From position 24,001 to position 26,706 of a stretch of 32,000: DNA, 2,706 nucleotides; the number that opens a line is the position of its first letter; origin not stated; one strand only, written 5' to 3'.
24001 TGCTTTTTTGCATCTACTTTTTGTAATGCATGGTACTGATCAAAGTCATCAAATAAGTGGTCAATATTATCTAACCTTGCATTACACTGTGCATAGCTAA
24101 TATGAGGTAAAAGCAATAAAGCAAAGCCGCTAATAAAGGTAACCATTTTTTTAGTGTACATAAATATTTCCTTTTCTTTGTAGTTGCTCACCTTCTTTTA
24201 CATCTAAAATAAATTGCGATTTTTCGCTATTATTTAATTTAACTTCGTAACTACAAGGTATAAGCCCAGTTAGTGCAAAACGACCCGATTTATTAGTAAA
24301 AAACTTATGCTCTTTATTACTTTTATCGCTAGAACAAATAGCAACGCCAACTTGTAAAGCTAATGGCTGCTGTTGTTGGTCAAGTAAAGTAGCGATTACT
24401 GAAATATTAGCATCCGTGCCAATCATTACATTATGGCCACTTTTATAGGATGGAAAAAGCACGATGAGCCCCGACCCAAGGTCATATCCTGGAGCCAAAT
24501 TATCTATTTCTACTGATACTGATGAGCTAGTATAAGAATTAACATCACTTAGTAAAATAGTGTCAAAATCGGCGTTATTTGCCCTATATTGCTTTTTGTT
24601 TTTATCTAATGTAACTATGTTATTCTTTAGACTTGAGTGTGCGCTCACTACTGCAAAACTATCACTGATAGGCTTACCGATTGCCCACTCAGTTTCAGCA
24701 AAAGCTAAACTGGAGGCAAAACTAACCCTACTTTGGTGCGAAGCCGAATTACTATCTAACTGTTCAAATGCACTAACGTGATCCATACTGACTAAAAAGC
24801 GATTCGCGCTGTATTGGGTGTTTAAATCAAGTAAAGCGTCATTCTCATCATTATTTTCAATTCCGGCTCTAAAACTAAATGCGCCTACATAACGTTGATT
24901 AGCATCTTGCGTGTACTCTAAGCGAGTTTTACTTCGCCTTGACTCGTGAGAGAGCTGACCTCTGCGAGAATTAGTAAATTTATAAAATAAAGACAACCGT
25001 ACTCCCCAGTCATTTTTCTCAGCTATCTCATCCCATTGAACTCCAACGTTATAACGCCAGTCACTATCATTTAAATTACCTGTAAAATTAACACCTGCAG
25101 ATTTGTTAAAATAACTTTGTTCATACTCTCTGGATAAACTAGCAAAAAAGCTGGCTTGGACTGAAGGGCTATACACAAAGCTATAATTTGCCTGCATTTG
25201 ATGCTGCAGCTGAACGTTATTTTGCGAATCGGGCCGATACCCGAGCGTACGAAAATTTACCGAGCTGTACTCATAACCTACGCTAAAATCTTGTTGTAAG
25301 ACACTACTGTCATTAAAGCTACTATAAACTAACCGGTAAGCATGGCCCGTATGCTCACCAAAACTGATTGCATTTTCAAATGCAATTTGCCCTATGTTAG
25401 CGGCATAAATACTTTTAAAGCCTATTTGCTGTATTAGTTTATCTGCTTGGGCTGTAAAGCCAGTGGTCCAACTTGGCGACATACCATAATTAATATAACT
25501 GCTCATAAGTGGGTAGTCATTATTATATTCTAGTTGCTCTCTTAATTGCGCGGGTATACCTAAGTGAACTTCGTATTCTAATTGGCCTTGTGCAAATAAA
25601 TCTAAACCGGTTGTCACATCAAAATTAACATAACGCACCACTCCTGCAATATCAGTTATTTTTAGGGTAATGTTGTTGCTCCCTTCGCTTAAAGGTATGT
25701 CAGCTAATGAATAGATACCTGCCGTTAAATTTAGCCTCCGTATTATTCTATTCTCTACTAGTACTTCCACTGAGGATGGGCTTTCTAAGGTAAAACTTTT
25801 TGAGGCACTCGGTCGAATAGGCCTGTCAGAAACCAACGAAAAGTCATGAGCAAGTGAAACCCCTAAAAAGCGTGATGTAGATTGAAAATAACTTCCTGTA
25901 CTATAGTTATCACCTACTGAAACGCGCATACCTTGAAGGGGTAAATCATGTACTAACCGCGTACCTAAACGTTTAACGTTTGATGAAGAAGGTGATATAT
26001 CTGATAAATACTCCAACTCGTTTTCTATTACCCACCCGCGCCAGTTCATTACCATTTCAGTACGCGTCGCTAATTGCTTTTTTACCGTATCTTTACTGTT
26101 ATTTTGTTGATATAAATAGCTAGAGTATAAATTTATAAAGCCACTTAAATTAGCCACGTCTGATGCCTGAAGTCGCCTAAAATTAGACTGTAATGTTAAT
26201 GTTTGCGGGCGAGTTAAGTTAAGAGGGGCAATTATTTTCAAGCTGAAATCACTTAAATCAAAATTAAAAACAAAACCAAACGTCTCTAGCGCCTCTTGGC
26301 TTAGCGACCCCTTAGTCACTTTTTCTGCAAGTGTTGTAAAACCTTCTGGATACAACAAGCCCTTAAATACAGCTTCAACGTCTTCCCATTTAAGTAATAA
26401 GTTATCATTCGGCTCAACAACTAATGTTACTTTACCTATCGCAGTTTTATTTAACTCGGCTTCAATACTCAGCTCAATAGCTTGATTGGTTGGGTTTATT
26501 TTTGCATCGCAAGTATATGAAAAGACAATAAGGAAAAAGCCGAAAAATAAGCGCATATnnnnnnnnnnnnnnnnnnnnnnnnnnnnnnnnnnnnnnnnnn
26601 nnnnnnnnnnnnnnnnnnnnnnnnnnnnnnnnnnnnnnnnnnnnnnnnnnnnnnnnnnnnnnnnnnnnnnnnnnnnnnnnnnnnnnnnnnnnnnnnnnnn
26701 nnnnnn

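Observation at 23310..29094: Archaic (Csu/sigma-type) chaperone-usher pilus operon with two tandem, highly divergent chaperones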

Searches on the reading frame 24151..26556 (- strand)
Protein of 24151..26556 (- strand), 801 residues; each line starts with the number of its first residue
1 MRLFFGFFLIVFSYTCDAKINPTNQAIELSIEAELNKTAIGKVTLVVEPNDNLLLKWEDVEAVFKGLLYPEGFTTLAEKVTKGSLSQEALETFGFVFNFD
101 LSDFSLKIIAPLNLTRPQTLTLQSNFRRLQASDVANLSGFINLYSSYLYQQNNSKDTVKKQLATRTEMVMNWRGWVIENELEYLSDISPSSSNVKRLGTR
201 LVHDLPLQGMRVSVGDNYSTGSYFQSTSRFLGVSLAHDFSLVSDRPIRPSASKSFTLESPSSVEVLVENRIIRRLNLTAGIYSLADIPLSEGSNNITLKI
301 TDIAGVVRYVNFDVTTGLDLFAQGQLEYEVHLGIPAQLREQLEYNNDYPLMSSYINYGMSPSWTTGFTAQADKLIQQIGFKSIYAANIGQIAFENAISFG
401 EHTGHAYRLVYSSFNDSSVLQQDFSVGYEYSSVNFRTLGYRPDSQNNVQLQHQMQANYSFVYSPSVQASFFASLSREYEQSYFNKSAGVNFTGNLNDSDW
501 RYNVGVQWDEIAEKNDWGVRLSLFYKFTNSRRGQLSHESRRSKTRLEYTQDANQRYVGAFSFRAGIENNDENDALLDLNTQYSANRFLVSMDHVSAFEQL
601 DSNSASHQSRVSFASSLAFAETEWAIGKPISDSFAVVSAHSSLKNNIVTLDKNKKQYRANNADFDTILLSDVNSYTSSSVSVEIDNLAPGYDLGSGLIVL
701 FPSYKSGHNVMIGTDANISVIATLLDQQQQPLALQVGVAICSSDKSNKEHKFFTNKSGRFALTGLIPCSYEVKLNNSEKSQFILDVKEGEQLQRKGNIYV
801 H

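Call 3: search_protein_families(library=pfam, proteins=[window:24151-26556:-], max_evalue=1)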
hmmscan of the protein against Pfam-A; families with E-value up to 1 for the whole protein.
window:24151-26556:- (801 aa): 5 families
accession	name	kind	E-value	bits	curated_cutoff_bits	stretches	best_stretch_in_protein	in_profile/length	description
PF00577.26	Usher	-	2.9e-18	66.5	27.1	1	167-696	5-533/549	Outer membrane usher protein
PF13620.12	CarboxypepD_reg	-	0.00094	19.9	32.3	1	737-774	16-54/82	Carboxypeptidase regulatory-like domain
PF16967.11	TcfC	-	0.0029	17.6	29.4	1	255-308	7-60/68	E-set like domain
PF08748.17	Phage_TAC_4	-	0.18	12.5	21.1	1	103-182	13-91/124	Phage tail assembly chaperone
PF09136.16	Glucodextran_B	-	0.22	11.9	27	1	278-308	44-73/83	Glucodextranase, domain B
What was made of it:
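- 24151..26556 (-): Usher: 801-aa outer-membrane assembly pore. Pfam PF00577 at 66.5 bits against a cut-off of 27.1, covering residues 167-696 (call 3).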

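Call 4: search_protein_families(library=ncbifam, proteins=[window:24151-26556:-], max_evalue=1)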
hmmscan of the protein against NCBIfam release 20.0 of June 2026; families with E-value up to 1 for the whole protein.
window:24151-26556:- (801 aa): 0 families

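Call 18: search_solved_structures(query=window:24151-26556:-, max_evalue=1)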
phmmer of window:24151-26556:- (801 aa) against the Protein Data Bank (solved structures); distinct sequences matched with E-value up to 1: 1.
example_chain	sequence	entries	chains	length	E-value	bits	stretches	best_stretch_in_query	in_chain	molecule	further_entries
5azx_A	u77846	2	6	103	0.89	11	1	273-322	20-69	Transmembrane emp24 domain-containing protein 10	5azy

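Call 22: find_homologous_proteins(query=window:24151-26556:-, max_evalue=0.001)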
Query window:24151-26556:- (801 aa): 45 proteins with E <= 0.001 among 8000 candidates.
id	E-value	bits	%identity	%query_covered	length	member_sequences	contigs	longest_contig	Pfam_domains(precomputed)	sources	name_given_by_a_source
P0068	0.0e+0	1780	100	100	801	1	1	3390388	PF00577.27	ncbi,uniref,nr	ncbi:hypothetical protein PTRA_a2573 [Pseudoalteromonas translucida KMM 520]|uniref:Outer membrane u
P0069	0.0e+0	1738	97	100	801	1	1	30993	PF00577.27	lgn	-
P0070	0.0e+0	1369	76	100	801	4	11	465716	PF00577.27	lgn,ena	-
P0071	0.0e+0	1352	74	100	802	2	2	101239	PF00577.27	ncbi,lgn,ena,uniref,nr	ncbi:fimbrial biogenesis outer membrane usher protein [Pseudoalteromonas sp. SG44-5]|uniref:fimbria/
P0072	0.0e+0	1349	74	100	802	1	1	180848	PF00577.27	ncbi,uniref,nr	ncbi:fimbria/pilus outer membrane usher protein [Pseudoalteromonas sp. SCQQ13]|uniref:fimbria/pilus 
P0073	0.0e+0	1340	74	100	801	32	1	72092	PF00577.27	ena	-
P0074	0.0e+0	1329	73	100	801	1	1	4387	PF00577.27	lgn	-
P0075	0.0e+0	1329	73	100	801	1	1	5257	PF00577.27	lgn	-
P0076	0.0e+0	1329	73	100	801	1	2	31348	PF00577.27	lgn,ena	-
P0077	0.0e+0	1327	73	100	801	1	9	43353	PF00577.27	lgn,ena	-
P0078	0.0e+0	1326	73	100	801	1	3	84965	PF00577.27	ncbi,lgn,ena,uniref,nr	ncbi:fimbria/pilus outer membrane usher protein [Pseudoalteromonas nigrifaciens]|uniref:fimbria/pilu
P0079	0.0e+0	1315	72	100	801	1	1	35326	PF00577.27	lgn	-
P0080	0.0e+0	1294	72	100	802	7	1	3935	PF00577.27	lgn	-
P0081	0.0e+0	1253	70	100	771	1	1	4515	PF00577.27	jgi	-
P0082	0.0e+0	1253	69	99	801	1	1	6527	PF00577.27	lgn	-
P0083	0.0e+0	1199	66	98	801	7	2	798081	PF00577.27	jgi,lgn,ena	-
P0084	0.0e+0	1182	65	100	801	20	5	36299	PF00577.27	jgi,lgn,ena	-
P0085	0.0e+0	1151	63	100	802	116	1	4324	PF00577.27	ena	-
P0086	0.0e+0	1124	61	100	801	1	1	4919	PF00577.27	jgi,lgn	-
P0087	0.0e+0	1096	61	100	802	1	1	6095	PF00577.27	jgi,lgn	-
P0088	0.0e+0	1056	58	100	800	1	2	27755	PF00577.27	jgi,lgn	-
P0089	0.0e+0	1054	59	100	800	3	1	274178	PF00577.27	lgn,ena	-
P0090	0.0e+0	1044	58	100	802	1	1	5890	PF00577.27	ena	-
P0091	0.0e+0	1021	57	99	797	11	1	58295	PF00577.27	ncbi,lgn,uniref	ncbi:MAG: fimbria/pilus outer membrane usher protein [Marinomonas sp.]|uniref:fimbria/pilus outer me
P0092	0.0e+0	1018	56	100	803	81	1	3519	PF00577.27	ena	-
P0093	0.0e+0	1018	57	98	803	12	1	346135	PF00577.27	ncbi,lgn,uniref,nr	ncbi:fimbria/pilus outer membrane usher protein [Pseudoalteromonas sp. P1-25]|uniref:fimbria/pilus o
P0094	0.0e+0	1013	57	99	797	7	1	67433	PF00577.27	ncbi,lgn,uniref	ncbi:fimbria/pilus outer membrane usher protein [Marinomonas sp.]|uniref:fimbria/pilus outer membran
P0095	1.2e-296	1004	57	98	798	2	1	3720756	PF00577.27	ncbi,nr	ncbi:hypothetical protein PESP_a1205 [Pseudoalteromonas espejiana DSM 9414]|nr:hypothetical protein 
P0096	6.0e-294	995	56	98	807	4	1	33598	PF00577.27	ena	-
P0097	6.8e-294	995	55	99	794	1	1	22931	PF00577.27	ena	-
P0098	4.2e-290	983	57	96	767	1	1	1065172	PF00577.27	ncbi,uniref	ncbi:fimbria/pilus outer membrane usher protein [Marinomonas arenicola]|uniref:fimbria/pilus outer m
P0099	5.4e-287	972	54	98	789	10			PF00577.27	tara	tara:strand:- start:2124 stop:4493 length:2370 start_codon:yes stop_codon:yes gene_type:complete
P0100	1.7e-284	964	54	100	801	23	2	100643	PF00577.27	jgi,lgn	jgi:outer membrane usher protein FimD/PapC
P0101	3.8e-284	963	54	100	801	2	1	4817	PF00577.27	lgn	-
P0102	2.4e-283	960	56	96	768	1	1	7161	PF00577.27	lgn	-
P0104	2.3e-278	944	53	96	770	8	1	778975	PF00577.27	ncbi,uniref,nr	ncbi:Fimbrial Usher protein [Marinomonas spartinae]|uniref:Fimbrial Usher protein n=2 Tax=Marinomona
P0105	4.5e-277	939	54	100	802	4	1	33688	PF00577.27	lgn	-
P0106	1.1e-276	938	52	100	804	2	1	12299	PF00577.27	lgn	-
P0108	3.1e-250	851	49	98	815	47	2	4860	PF00577.27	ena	-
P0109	3.3e-246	837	49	99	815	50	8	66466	PF00577.27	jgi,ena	-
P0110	2.0e-238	812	74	61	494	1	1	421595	PF00577.27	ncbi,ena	-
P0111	8.1e-43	165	24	95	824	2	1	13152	PF00577.27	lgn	-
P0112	3.3e-40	156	23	91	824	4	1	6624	PF00577.27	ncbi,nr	ncbi:MAG: hypothetical protein PF518_19480 [Spirochaetaceae bacterium]|nr:hypothetical protein [Spir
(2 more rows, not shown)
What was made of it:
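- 24151..26556 (-): 100% identical to PTRA_a2573 of P. translucida KMM 520 (call 22).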

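Call 31: find_related_loci(query=A3, collection=genome_contigs, flank=8000)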
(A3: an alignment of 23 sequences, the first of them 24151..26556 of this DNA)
Query A3 (801 aa) in genome_contigs; peptide patterns used: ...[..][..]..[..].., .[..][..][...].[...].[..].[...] (x = any residue, [..] = any of these).
122 stretches matched a pattern; 55 encode a relative of the query (tblastn E <= 1e-3); 54 distinct loci.
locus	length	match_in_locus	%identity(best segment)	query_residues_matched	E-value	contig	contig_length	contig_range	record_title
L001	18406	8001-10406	63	1-801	0e+0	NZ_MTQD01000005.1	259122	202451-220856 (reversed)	Pseudoalteromonas sp. EB27 5_length_259122_cov_80.4919_ID_7527, whole genome shotgun sequence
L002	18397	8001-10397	57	4-801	0e+0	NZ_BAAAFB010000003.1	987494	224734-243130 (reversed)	Marinomonas arenicola strain JCM 15737 sequence03, whole genome shotgun sequence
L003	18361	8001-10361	58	16-801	0e+0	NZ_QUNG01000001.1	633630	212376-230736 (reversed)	Marinomonas pollencensis strain CECT 7375 Ga0244612_101, whole genome shotgun sequence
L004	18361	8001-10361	57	15-801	0e+0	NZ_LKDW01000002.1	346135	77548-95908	Pseudoalteromonas sp. P1-25 AN393_contig000002, whole genome shotgun sequence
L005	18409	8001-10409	53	1-801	0e+0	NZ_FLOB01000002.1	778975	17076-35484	Marinomonas spartinae strain CECT 8886, whole genome shotgun sequence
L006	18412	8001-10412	55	1-801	0e+0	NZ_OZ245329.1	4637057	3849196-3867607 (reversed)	MAG: Marinomonas sp. isolate 1f2af3a4-9dea-46d2-b6db-4e37706f4817 chromosome 1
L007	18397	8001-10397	54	1-801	0e+0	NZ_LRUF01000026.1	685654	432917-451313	Pseudoalteromonas arabiensis strain JCM 17292 PAARA_S26, whole genome shotgun sequence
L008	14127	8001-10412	54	1-801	0e+0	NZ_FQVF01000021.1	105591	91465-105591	Marinomonas polaris DSM 16579, whole genome shotgun sequence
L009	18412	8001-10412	53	1-801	0e+0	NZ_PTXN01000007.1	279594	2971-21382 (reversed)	Marinomonas sp. UCMA 3892 strain UCMA3892 Contig_51, whole genome shotgun sequence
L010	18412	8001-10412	53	1-801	0e+0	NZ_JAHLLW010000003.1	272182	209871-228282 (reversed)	Marinomonas lutimaris strain E165 Scaffold3, whole genome shotgun sequence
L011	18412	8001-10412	52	1-801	0e+0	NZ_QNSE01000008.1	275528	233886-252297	Marinomonas rhizomae strain CECT 7377 Ga0244644_108, whole genome shotgun sequence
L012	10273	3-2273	53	47-801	0e+0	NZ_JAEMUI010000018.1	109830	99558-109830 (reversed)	Marinomonas spartinae strain USM8 Marinomonas_USM8_unicycler_contig_18, whole genome shotgun sequence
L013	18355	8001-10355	56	18-801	0e+0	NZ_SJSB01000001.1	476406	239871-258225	Marinomonas flavescens strain ANRC-JHZ47 contig1, whole genome shotgun sequence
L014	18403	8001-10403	49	10-801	0e+0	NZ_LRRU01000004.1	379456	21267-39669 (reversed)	Pseudoalteromonas gelatinilytica strain NH153 NH153_S4, whole genome shotgun sequence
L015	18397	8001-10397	45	2-801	0e+0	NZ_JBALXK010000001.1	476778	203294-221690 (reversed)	MAG: Pseudoalteromonas sp. isolate 9NakV-03 NODE_1_length_476778_cov_66.292972, whole genome shotgun sequence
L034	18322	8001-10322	27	18-789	2e-66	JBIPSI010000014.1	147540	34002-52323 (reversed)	MAG: Spirulina sp. isolate Cam_3-MAG04 sequence14, whole genome shotgun sequence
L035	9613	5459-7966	26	18-798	3e-66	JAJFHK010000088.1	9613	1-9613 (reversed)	MAG: Filomicrobium sp. isolate OFTM259 OFTM259_87, whole genome shotgun sequence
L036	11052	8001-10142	28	67-774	3e-65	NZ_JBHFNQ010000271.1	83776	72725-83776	Floridaenema aerugineum BLCC-F46 bin1.fa-271, whole genome shotgun sequence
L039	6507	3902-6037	26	83-793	7e-59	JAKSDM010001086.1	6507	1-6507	MAG: Pseudanabaenales cyanobacterium isolate MAG.87 k141_1057551, whole genome shotgun sequence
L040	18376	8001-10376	25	3-787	2e-53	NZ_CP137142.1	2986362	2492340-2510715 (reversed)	Hyphomonas sp. FCG-A18 chromosome, complete genome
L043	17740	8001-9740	26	201-788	1e-45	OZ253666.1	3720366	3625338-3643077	MAG: Parvularculaceae bacterium isolate d82ff09e-b2aa-4e76-8ff5-85d9f04bc792 genome assembly, chromosome: 1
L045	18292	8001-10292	26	18-782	3e-64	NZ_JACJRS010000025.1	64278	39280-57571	Phormidium sp. FACHB-1136 contig25, whole genome shotgun sequence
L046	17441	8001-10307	27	20-788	2e-76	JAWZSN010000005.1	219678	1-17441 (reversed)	Geminicoccaceae bacterium 1502E NODE_5, whole genome shotgun sequence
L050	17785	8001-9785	23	167-775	3e-25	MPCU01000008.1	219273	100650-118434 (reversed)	MAG: Bacteriovorax sp. MedPE-SWde Bacteriovorax-sp-MedPE-SWde-C8, whole genome shotgun sequence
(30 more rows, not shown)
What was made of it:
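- The usher branch includes cyanobacterial, alphaproteobacterial and Bacteriovorax loci (call 31).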

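Call 65: search_protein_families(library=pfam, proteins=[L034:5343-5861:+, L034:5970-6461:+, L036:6240-6695:+, L039:1896-2351:+, L045:6030-6545:+, L035:3783-4340:+, L040:5933-6454:+, L046:5842-6396:+, L050:5970-6422:+, L043:5925-6413:+], max_evalue=0.01)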
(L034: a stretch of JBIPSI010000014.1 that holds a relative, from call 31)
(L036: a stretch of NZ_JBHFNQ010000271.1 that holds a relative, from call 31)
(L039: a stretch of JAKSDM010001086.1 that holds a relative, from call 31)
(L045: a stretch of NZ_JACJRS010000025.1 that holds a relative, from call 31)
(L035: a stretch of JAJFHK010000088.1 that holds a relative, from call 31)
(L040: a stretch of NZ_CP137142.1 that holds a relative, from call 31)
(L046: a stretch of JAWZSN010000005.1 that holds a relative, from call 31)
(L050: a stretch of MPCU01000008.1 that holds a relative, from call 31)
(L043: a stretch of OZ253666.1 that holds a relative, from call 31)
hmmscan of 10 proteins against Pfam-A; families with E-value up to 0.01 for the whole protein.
L034:5343-5861:+ (173 aa): 0 families

L034:5970-6461:+ (164 aa): 1 family
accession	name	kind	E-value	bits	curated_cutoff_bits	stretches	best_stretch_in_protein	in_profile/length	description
PF05229.21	SCPU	-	0.0019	19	22.4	1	88-160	72-138/138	Spore Coat Protein U domain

L036:6240-6695:+ (152 aa): 0 families

L039:1896-2351:+ (152 aa): 0 families

L045:6030-6545:+ (172 aa): 1 family
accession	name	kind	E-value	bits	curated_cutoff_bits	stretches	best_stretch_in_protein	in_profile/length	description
PF05229.21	SCPU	-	0.0009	20.1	22.4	1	94-168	70-138/138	Spore Coat Protein U domain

L035:3783-4340:+ (186 aa): 0 families

L040:5933-6454:+ (174 aa): 0 families

L046:5842-6396:+ (185 aa): 0 families

L050:5970-6422:+ (151 aa): 0 families

L043:5925-6413:+ (163 aa): 0 families
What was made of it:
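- On Archaic (sigma) family, broad sense: Cyanobacterial relatives are equally sub-threshold (call 65).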
